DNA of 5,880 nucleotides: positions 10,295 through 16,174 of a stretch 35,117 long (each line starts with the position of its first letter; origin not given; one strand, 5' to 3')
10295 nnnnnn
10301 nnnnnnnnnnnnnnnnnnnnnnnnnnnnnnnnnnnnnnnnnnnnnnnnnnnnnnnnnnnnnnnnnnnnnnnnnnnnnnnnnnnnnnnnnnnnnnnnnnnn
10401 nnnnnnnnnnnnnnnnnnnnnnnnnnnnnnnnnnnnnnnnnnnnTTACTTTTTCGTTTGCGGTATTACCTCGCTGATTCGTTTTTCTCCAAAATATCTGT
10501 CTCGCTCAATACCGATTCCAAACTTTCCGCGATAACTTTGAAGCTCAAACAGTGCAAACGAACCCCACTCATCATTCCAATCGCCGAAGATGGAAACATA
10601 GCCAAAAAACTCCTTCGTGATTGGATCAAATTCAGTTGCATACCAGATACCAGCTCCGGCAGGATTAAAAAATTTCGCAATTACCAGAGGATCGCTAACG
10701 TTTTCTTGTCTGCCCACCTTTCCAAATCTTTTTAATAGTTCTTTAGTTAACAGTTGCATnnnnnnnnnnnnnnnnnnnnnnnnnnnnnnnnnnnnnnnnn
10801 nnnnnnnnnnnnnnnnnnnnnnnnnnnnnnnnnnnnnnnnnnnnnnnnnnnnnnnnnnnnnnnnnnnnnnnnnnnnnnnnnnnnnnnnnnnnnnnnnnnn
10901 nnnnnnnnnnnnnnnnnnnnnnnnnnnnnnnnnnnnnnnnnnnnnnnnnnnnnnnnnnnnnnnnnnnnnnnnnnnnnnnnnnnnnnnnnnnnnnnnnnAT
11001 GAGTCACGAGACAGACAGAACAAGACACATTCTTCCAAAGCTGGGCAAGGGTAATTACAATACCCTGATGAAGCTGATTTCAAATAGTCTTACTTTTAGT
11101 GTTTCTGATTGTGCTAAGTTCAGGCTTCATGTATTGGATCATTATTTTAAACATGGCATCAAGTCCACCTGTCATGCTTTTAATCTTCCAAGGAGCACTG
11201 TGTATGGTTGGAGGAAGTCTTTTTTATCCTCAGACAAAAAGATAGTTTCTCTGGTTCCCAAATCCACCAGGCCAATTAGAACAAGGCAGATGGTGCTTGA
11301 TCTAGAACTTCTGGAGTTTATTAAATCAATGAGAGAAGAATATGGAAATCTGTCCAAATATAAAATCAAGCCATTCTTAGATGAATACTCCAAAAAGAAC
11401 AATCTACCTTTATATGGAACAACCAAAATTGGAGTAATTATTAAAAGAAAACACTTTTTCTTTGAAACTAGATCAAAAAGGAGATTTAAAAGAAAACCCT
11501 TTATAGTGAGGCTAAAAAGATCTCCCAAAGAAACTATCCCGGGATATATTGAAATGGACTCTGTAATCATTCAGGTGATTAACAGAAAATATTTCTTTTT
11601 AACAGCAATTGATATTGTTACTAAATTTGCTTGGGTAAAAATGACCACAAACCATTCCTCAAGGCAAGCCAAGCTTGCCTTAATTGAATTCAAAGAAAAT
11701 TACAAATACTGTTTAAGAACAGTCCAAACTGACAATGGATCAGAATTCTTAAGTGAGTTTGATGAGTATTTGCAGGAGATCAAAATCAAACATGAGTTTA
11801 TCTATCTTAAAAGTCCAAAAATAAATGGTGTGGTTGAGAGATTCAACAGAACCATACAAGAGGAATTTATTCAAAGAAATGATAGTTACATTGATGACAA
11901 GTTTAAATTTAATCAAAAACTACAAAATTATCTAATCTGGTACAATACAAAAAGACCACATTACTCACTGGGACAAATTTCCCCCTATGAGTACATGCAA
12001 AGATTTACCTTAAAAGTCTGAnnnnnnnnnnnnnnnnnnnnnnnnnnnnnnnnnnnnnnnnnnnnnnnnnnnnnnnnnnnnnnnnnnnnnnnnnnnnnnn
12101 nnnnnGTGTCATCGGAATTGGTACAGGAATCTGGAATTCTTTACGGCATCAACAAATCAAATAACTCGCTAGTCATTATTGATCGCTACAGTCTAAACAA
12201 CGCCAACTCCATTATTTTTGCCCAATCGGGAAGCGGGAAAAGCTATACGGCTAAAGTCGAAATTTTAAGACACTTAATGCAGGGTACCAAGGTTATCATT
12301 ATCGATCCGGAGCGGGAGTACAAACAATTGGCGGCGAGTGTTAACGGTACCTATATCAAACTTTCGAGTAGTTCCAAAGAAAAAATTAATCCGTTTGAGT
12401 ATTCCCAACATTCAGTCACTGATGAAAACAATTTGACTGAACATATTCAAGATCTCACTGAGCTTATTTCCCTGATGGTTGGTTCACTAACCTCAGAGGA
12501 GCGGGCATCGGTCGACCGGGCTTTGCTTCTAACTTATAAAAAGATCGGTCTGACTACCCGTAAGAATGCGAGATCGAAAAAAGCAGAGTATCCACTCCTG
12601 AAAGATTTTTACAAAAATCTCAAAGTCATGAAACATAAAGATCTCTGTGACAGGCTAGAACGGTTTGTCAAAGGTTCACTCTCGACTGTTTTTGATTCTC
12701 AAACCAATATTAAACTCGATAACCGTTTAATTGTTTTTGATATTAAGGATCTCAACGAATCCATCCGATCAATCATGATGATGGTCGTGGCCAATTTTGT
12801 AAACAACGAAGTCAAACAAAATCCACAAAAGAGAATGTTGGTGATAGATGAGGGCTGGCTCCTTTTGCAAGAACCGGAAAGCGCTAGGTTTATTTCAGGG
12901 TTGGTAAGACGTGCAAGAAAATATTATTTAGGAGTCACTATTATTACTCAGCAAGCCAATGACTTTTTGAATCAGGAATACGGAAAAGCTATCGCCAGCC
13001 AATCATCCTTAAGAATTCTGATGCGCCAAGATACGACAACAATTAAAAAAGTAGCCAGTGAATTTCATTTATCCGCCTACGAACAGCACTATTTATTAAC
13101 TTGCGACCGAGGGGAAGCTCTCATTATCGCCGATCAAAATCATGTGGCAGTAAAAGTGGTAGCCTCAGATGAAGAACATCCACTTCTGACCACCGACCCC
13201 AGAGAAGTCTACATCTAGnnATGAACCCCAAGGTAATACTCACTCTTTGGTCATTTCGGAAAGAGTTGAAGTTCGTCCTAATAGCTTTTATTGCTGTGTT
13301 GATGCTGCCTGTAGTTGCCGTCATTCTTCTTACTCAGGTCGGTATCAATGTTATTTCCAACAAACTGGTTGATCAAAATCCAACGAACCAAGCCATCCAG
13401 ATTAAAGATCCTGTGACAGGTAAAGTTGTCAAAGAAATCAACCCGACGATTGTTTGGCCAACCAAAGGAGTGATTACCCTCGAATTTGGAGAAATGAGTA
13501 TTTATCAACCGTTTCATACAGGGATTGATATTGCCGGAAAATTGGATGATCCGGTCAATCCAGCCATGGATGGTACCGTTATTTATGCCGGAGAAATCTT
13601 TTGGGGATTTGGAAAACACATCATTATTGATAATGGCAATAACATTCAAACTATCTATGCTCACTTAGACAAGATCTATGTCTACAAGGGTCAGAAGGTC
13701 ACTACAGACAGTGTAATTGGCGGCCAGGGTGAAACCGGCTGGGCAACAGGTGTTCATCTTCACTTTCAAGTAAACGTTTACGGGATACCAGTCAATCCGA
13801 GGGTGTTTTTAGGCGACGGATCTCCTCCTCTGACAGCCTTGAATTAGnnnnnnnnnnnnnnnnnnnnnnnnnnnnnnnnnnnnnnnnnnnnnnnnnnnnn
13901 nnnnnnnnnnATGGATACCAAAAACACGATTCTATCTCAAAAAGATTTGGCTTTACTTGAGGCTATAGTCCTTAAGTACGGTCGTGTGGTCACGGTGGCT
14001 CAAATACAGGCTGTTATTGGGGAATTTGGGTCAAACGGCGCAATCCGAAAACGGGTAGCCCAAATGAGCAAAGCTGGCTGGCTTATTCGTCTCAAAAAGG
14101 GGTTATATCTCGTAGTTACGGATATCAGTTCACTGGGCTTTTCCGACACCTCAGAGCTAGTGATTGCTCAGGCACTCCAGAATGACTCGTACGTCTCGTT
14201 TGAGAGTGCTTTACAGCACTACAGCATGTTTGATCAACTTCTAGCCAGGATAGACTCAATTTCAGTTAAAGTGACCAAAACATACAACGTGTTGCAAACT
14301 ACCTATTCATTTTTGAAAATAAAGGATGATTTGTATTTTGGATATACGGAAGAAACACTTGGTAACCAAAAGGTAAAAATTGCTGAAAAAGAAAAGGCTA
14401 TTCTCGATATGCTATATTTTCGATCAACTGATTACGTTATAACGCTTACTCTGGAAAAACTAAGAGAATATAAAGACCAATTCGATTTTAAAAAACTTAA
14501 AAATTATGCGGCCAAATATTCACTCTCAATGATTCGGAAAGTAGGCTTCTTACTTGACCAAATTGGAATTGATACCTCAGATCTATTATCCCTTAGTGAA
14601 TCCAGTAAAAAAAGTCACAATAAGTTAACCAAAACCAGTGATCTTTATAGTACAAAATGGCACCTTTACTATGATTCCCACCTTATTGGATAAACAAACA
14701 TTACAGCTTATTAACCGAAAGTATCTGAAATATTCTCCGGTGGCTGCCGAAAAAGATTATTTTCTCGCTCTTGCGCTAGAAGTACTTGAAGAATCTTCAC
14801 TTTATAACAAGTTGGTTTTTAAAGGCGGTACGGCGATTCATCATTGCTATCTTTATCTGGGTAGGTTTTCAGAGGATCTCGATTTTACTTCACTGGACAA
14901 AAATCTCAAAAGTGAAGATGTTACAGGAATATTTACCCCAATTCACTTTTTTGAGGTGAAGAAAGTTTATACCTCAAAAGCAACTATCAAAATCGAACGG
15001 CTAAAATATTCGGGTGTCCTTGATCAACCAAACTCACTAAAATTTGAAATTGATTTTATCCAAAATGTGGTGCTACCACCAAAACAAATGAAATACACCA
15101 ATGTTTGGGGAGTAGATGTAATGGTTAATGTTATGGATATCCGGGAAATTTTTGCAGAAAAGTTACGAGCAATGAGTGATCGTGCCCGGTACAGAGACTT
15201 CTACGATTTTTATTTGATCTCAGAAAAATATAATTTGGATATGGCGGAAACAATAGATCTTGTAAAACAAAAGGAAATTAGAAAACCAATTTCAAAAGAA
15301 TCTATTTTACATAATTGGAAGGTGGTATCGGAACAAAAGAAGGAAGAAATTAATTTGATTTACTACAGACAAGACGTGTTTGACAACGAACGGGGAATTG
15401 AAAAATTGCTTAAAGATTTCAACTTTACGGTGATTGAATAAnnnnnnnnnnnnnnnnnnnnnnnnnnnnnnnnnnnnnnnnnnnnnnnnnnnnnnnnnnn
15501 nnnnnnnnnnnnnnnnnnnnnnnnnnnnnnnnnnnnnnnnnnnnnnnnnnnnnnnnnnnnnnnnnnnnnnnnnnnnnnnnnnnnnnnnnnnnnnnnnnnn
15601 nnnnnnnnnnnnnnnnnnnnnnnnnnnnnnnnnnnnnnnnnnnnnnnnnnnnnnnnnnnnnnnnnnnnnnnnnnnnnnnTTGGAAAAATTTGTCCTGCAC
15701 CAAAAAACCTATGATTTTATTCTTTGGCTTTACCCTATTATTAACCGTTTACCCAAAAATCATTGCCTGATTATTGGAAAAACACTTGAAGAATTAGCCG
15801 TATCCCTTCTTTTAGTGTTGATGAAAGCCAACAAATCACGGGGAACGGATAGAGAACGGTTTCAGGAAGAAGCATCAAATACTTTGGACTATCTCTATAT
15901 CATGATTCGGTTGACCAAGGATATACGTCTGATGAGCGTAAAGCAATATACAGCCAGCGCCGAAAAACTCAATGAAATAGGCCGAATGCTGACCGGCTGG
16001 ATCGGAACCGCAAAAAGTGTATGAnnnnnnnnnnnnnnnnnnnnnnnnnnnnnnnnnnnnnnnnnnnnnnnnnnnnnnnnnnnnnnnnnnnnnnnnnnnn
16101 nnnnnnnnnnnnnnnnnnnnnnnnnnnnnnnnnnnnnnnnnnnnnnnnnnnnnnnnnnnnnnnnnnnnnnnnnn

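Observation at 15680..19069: DGR2 has intact Avd-TR-RT, but the adjacent VR-like scaffold is not its adenine-specific product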

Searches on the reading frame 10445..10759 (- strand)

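Call 8: search_protein_families(library=pfam, proteins=[window:10445-10759:-], max_evalue=0.01)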
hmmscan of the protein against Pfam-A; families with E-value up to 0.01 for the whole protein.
window:10445-10759:- (104 aa): 1 family
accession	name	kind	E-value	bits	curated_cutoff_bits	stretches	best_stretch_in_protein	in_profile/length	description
PF11171.13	DUF2958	-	2e-16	60.8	21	1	3-96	1-98/111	Protein of unknown function (DUF2958)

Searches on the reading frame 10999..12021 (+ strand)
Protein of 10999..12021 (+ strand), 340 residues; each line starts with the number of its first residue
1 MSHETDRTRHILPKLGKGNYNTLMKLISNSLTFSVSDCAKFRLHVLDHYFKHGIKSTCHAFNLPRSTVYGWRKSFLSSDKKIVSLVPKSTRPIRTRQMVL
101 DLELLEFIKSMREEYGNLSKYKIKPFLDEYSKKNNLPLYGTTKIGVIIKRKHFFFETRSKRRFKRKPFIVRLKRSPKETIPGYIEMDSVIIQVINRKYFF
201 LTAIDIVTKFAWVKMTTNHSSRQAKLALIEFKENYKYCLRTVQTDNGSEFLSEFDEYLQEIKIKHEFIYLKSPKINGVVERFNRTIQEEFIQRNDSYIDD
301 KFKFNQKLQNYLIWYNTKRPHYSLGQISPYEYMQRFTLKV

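Call 7: search_protein_families(library=pfam, proteins=[window:10999-12021:+], max_evalue=0.01)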
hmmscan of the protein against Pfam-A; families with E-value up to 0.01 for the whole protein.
window:10999-12021:+ (340 aa): 4 families
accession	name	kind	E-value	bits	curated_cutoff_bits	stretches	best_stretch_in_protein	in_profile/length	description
PF13683.12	rve_3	-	8e-14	51.6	26.5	1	262-329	2-67/67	Integrase core domain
PF00665.32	rve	-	3.4e-10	40.5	32.6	1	182-268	6-97/102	Integrase core domain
PF13518.12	HTH_28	-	2.2e-05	24.8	25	1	41-92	1-51/52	Helix-turn-helix domain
PF13333.12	rve_2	-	9.8e-05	22.9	22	1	302-334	21-53/56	Integrase core domain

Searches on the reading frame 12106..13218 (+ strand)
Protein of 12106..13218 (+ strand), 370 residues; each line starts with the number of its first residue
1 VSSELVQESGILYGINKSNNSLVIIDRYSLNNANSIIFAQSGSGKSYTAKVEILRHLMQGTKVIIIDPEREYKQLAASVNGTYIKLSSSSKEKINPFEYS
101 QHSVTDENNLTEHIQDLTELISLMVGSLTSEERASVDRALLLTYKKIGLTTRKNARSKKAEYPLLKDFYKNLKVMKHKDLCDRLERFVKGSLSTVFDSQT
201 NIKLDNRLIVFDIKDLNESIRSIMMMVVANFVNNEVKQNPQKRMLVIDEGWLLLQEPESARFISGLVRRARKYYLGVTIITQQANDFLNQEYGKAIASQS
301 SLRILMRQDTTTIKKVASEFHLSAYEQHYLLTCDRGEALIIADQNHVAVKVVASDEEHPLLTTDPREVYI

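Call 7: search_protein_families(library=pfam, proteins=[window:12106-13218:+], max_evalue=0.01)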
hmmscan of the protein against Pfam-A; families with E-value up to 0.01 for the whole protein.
window:12106-13218:+ (370 aa): 4 families
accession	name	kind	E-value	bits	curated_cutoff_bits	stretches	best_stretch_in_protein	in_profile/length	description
PF19044.6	P-loop_TraG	-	2.6e-25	89.4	25.8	1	28-336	25-348/413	TraG P-loop domain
PF12846.13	AAA_10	-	1.6e-18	67.4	27.5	1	30-301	19-300/362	AAA-like domain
PF01935.23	DUF87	-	4.6e-11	43.7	23.2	1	32-224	23-209/220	Helicase HerA, central domain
PF00270.35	DEAD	-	3.8e-05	23.9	26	1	31-110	13-91/167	DEAD/DEAH box helicase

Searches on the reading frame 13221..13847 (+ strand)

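Call 7: search_protein_families(library=pfam, proteins=[window:13221-13847:+], max_evalue=0.01)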
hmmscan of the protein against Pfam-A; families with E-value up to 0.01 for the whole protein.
window:13221-13847:+ (208 aa): 1 family
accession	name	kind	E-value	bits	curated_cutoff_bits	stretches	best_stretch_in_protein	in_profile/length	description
PF01551.29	Peptidase_M23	-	3.9e-27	94.7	28.7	1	98-193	2-96/96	Peptidase family M23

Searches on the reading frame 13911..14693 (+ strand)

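Call 7: search_protein_families(library=pfam, proteins=[window:13911-14693:+], max_evalue=0.01)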
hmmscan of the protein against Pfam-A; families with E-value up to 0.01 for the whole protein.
window:13911-14693:+ (260 aa): 1 family
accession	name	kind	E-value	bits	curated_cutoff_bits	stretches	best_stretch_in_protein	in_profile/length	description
PF13338.12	AbiEi_4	-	0.00015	22.3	25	1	22-69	9-49/49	Transcriptional regulator, AbiEi antitoxin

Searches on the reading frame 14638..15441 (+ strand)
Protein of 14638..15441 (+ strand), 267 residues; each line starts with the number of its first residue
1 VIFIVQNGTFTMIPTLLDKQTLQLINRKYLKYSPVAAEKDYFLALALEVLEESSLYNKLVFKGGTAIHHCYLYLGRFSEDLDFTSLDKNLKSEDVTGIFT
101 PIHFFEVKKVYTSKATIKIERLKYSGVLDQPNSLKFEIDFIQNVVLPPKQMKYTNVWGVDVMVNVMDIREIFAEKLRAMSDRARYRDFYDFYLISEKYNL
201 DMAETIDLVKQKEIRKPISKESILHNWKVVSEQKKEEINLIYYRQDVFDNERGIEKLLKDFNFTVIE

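Call 7: search_protein_families(library=pfam, proteins=[window:14638-15441:+], max_evalue=0.01)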
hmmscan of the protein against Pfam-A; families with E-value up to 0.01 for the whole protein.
window:14638-15441:+ (267 aa): 1 family
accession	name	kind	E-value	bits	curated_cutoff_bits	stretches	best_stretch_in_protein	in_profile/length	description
PF08843.17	AbiEii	-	4.4e-29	102.5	22.5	1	48-226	4-199/238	Nucleotidyl transferase AbiEii toxin, Type IV TA system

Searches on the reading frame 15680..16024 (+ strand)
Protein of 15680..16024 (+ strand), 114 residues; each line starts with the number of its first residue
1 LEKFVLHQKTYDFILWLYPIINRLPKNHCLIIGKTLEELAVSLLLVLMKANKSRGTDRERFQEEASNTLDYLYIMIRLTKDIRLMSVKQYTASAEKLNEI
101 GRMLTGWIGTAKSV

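Call 7: search_protein_families(library=pfam, proteins=[window:15680-16024:+], max_evalue=0.01)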
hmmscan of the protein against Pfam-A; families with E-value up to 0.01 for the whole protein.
window:15680-16024:+ (114 aa): 2 families
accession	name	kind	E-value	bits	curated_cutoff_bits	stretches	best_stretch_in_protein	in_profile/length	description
PF22296.2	bAvd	-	9.6e-20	71.5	40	1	4-108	1-104/107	bAvd-like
PF05635.17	23S_rRNA_IVP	-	2.9e-05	24.7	33.8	1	4-106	3-106/106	23S rRNA-intervening sequence protein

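Call 43: find_encoding_contigs(protein=window:15680-16021:+, flank=10000, max_places=10)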
Protein seq(114 aa) (114 aa): 9 contigs read that carry it; 8 places shown.
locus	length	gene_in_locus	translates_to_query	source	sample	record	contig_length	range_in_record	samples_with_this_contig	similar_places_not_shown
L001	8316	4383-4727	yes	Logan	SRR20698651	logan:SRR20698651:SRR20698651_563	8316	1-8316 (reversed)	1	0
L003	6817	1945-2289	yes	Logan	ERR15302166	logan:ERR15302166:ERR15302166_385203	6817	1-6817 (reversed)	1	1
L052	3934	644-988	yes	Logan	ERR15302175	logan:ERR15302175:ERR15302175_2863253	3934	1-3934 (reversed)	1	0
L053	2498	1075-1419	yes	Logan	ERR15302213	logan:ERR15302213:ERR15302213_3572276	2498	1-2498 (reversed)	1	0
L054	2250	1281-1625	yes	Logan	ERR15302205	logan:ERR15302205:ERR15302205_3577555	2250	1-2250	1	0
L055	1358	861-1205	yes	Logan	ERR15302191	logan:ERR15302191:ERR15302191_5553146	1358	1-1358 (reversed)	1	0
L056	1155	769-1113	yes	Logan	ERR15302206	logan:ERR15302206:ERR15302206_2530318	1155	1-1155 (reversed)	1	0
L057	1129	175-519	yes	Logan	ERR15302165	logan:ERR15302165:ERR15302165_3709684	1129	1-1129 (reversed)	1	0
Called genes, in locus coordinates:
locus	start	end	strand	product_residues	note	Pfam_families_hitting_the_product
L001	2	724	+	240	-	?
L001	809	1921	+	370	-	PF01935:DUF87, PF12846:AAA_10, PF19044:P-loop_TraG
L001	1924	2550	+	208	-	PF01551:Peptidase_M23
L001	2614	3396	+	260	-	-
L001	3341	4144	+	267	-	PF08843:AbiEii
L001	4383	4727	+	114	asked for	PF22296:bAvd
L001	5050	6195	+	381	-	PF00078:RVT_1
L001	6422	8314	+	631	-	?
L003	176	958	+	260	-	-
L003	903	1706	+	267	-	PF08843:AbiEii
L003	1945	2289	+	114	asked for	PF22296:bAvd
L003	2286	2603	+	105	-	-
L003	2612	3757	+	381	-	PF00078:RVT_1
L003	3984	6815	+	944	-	?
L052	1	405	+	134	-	?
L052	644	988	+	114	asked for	PF22296:bAvd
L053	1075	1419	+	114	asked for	PF22296:bAvd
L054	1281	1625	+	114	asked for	PF22296:bAvd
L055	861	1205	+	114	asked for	PF22296:bAvd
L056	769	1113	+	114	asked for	PF22296:bAvd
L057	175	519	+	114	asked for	PF22296:bAvd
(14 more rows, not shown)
